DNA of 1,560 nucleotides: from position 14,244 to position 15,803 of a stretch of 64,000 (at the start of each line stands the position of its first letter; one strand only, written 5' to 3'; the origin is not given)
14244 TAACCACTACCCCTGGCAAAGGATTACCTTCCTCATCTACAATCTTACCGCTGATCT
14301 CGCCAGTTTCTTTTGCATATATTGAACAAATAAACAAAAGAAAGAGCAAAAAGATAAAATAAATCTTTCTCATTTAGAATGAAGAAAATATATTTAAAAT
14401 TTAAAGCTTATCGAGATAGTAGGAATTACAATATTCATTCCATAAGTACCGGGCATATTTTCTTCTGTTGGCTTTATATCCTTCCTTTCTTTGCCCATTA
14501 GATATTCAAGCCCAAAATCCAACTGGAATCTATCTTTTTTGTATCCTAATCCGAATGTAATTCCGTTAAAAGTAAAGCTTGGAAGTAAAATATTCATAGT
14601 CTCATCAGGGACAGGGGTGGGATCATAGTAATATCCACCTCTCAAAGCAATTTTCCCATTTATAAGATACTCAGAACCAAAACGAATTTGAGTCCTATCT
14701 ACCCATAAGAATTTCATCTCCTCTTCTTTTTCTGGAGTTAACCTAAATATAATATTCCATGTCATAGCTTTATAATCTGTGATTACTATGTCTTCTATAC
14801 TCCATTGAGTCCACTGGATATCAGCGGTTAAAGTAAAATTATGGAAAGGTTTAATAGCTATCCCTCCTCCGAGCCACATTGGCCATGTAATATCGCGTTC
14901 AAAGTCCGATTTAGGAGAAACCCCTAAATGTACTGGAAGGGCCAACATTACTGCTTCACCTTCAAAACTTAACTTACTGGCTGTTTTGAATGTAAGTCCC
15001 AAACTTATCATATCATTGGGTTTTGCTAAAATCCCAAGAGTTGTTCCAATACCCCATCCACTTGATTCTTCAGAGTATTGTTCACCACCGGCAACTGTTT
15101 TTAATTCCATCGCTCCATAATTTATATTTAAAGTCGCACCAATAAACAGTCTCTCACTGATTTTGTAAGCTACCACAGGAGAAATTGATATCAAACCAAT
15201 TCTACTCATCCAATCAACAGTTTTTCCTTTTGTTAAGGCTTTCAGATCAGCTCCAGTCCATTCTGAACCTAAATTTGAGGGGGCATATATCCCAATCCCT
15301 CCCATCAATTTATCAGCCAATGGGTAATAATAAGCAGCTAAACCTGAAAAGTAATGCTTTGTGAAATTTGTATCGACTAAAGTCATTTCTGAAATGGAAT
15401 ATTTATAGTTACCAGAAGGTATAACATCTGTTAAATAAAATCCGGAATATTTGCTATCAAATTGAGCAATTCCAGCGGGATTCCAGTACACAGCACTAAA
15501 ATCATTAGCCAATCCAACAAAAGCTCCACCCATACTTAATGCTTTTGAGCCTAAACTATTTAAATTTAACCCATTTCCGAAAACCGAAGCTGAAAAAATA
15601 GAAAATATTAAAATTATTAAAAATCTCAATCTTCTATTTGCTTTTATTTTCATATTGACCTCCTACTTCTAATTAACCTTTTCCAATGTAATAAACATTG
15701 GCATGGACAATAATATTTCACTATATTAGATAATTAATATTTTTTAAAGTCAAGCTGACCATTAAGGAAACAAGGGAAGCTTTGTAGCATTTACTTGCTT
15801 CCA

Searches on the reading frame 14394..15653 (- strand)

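Call 86: search_protein_families(library=pfam, proteins=[window:14394-15653:-], max_evalue=1e-8)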
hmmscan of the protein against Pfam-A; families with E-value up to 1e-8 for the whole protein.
window:14394-15653:- (419 aa): 1 family
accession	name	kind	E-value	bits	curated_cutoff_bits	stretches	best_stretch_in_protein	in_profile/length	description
PF03349.22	Toluene_X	-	1.4e-35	123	29.7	1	22-392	6-389/421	Outer membrane protein transport protein (OMPP1/FadL/TodX)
